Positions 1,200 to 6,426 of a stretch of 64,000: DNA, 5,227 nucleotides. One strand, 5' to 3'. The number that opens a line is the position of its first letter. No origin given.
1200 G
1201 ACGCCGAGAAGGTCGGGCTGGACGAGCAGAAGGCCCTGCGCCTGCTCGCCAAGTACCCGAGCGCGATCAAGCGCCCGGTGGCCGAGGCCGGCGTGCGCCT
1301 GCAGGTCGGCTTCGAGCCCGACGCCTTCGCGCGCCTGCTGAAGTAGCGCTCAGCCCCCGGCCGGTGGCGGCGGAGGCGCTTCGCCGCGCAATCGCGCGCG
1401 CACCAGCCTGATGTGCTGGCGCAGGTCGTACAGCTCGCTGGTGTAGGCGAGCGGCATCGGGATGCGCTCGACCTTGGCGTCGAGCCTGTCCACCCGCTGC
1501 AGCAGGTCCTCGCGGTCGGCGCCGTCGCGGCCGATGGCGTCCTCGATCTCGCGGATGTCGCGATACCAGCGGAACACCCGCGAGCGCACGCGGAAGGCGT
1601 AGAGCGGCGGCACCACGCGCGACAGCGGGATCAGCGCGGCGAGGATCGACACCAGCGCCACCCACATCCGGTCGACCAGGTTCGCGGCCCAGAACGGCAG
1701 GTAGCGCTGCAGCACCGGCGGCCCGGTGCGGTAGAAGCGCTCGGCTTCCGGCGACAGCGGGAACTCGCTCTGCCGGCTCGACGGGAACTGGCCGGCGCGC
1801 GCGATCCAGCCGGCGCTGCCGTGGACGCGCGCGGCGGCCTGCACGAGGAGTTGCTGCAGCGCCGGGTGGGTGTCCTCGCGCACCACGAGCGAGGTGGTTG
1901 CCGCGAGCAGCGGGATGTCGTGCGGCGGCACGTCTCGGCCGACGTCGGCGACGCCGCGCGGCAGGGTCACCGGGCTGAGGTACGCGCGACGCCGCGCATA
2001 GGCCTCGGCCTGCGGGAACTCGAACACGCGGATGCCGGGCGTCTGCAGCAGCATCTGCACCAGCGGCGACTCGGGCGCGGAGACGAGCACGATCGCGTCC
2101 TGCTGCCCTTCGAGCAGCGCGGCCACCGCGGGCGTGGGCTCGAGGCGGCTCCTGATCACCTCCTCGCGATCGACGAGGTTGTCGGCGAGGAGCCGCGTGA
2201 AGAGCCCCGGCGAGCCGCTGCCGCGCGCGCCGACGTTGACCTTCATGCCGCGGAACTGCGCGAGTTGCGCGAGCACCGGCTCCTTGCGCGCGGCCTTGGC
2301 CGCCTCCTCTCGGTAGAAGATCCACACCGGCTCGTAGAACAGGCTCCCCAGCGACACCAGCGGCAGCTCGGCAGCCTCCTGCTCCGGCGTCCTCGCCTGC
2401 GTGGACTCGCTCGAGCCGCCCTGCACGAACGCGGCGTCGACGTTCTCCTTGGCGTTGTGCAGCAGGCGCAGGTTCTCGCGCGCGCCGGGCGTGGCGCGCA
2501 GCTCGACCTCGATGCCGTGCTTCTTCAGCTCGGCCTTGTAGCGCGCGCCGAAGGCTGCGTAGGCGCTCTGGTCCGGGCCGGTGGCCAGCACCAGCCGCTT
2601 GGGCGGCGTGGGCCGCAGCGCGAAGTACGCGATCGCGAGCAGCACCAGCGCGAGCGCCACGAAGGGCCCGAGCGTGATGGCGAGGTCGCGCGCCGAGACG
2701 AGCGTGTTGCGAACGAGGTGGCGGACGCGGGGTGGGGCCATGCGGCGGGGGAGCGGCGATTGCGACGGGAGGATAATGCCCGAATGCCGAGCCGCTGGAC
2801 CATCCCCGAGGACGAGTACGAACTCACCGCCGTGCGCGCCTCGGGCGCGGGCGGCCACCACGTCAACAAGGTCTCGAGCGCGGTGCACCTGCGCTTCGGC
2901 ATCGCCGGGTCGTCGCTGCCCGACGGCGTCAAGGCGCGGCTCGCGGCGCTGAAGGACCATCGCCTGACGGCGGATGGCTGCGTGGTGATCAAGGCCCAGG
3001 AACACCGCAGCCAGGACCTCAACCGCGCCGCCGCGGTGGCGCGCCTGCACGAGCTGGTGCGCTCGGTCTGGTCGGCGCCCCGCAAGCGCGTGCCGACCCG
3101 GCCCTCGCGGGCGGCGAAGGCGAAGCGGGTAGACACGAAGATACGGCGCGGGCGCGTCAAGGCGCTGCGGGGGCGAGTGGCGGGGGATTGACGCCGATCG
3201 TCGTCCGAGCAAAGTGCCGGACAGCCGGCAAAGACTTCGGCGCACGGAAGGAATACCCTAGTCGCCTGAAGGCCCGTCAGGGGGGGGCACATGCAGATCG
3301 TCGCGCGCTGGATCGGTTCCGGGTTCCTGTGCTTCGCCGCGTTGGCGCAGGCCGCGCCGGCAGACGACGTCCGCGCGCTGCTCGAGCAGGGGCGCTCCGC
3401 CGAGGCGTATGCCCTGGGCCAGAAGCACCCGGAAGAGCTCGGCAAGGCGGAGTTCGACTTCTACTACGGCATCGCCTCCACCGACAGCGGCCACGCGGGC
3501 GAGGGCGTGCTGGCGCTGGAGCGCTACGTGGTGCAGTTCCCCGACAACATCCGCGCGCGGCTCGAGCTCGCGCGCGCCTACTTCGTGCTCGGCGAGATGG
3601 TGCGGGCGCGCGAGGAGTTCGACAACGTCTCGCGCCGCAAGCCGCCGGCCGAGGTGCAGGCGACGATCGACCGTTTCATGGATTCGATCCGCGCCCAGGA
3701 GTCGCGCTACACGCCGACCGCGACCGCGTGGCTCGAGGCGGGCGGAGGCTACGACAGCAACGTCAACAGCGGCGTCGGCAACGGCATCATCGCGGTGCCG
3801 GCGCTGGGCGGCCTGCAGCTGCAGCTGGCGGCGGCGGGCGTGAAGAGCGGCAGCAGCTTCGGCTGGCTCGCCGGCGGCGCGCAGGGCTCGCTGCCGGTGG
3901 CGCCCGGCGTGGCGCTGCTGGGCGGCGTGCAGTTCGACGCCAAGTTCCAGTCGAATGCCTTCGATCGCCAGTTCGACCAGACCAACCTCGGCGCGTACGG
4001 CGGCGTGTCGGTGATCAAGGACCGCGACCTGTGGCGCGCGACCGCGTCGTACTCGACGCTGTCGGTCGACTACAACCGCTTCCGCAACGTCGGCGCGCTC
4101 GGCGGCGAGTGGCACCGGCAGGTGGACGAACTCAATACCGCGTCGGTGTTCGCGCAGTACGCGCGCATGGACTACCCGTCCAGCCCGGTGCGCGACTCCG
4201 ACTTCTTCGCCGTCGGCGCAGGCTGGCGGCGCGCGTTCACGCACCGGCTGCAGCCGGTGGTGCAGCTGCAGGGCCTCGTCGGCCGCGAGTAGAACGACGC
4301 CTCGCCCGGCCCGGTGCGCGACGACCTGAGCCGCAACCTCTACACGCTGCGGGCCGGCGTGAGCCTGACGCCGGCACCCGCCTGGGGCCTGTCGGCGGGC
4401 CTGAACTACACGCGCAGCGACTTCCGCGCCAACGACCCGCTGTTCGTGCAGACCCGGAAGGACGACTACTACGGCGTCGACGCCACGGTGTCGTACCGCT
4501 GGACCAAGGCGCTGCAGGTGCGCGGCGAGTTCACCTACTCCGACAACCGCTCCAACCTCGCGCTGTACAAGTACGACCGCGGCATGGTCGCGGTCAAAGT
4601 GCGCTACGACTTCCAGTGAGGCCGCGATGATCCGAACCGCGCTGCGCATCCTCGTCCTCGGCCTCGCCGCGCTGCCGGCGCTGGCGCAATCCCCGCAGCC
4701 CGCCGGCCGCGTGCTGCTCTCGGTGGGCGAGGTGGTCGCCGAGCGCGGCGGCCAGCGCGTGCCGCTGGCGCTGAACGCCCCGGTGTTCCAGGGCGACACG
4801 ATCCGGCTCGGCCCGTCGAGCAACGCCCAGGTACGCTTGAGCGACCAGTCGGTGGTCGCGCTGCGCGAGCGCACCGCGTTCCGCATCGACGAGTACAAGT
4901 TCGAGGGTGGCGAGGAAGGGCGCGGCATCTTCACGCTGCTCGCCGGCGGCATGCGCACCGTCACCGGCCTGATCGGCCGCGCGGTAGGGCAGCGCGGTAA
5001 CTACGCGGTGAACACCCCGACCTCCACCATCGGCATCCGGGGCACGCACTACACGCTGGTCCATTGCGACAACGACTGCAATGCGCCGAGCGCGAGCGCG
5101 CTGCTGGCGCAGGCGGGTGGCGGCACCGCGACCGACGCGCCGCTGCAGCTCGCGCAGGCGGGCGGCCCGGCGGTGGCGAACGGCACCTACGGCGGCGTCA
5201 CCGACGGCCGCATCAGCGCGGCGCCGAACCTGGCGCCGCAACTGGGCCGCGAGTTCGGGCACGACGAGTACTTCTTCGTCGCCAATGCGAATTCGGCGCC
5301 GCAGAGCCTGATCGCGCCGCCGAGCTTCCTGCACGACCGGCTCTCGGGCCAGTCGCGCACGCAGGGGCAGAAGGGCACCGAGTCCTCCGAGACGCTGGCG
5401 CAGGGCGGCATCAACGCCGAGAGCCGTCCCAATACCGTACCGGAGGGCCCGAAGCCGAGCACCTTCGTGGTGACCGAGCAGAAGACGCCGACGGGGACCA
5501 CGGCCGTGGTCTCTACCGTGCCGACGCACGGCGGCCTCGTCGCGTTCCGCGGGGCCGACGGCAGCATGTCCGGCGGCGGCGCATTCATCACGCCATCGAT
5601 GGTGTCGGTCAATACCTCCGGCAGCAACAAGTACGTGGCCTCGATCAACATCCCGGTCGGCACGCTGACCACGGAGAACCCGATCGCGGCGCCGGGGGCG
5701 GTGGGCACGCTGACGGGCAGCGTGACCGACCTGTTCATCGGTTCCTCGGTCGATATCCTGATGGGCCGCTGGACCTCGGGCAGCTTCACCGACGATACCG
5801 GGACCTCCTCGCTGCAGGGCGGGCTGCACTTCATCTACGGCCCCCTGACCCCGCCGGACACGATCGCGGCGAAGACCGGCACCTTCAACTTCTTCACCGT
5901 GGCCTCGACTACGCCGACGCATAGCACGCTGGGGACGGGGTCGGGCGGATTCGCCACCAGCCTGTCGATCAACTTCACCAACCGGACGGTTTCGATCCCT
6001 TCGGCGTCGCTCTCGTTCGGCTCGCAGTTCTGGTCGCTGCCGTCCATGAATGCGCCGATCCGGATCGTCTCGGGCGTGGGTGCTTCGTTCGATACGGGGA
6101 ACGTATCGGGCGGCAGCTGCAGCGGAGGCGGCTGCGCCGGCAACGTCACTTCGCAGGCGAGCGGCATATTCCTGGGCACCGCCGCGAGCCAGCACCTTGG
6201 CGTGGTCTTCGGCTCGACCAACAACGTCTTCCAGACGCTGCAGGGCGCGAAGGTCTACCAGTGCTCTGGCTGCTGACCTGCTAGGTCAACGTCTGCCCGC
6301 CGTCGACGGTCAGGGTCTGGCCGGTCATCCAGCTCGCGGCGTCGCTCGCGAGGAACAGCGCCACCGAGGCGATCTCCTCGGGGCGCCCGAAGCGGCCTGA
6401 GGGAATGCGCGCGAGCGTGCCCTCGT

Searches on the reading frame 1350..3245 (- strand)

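Call 22: search_protein_families(library=pfam, proteins=[window:1350-3245:-])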
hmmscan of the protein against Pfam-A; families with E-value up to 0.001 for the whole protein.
window:1350-3245:- (631 aa): 3 families
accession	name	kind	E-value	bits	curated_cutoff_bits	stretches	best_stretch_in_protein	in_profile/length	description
PF16868.10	NMT1_3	-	2.9e-17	63.6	27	1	231-506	16-286/289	NMT1-like family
PF13379.11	NMT1_2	-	5.9e-06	26.7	24.7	1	213-387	3-178/252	NMT1-like family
PF00294.29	PfkB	-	0.00028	20.7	25.8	1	231-323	63-159/302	pfkB family carbohydrate kinase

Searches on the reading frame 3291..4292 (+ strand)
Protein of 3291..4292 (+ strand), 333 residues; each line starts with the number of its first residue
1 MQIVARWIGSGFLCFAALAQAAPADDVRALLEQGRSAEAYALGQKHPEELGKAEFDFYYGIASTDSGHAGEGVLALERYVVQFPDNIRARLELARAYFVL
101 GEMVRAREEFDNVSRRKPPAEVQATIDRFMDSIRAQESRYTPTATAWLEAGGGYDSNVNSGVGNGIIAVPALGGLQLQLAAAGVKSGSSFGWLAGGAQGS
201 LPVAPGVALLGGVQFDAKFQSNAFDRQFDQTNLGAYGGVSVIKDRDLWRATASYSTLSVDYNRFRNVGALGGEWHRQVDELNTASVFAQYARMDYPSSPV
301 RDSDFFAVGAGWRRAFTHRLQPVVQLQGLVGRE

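Call 23: search_protein_families(library=pfam, proteins=[window:3291-4292:+])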
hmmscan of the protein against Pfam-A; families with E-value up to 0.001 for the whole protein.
window:3291-4292:+ (333 aa): 2 families
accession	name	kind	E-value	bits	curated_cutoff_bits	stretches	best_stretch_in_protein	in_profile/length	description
PF14559.12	TPR_19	-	8.4e-08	32.9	25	1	75-124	13-63/68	Tetratricopeptide repeat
PF13432.12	TPR_16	-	8.3e-05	23.4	32.7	1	67-116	11-60/65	Tetratricopeptide repeat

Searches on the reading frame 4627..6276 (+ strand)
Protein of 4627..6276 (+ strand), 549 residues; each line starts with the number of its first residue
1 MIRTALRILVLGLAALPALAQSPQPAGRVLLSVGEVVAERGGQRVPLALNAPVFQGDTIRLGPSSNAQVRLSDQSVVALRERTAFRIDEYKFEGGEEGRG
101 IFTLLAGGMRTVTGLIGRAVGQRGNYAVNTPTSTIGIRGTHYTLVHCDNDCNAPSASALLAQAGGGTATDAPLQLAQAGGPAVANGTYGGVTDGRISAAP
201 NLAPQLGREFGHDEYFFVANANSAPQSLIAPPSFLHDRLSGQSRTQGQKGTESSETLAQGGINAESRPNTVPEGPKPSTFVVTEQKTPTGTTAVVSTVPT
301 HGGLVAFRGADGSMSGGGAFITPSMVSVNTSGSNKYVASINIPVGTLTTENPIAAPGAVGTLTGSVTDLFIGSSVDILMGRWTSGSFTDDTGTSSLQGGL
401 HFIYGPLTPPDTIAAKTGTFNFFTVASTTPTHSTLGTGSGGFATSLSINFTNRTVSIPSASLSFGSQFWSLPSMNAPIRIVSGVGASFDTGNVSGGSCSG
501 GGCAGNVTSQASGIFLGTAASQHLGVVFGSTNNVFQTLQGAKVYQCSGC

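Call 21: search_protein_families(library=pfam, proteins=[window:4627-6276:+])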
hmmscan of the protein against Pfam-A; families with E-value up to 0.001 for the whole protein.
window:4627-6276:+ (549 aa): 1 family
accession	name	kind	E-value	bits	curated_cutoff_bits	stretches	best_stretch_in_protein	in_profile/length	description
PF04773.18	FecR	-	5e-09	36.9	24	1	57-145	1-80/97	FecR protein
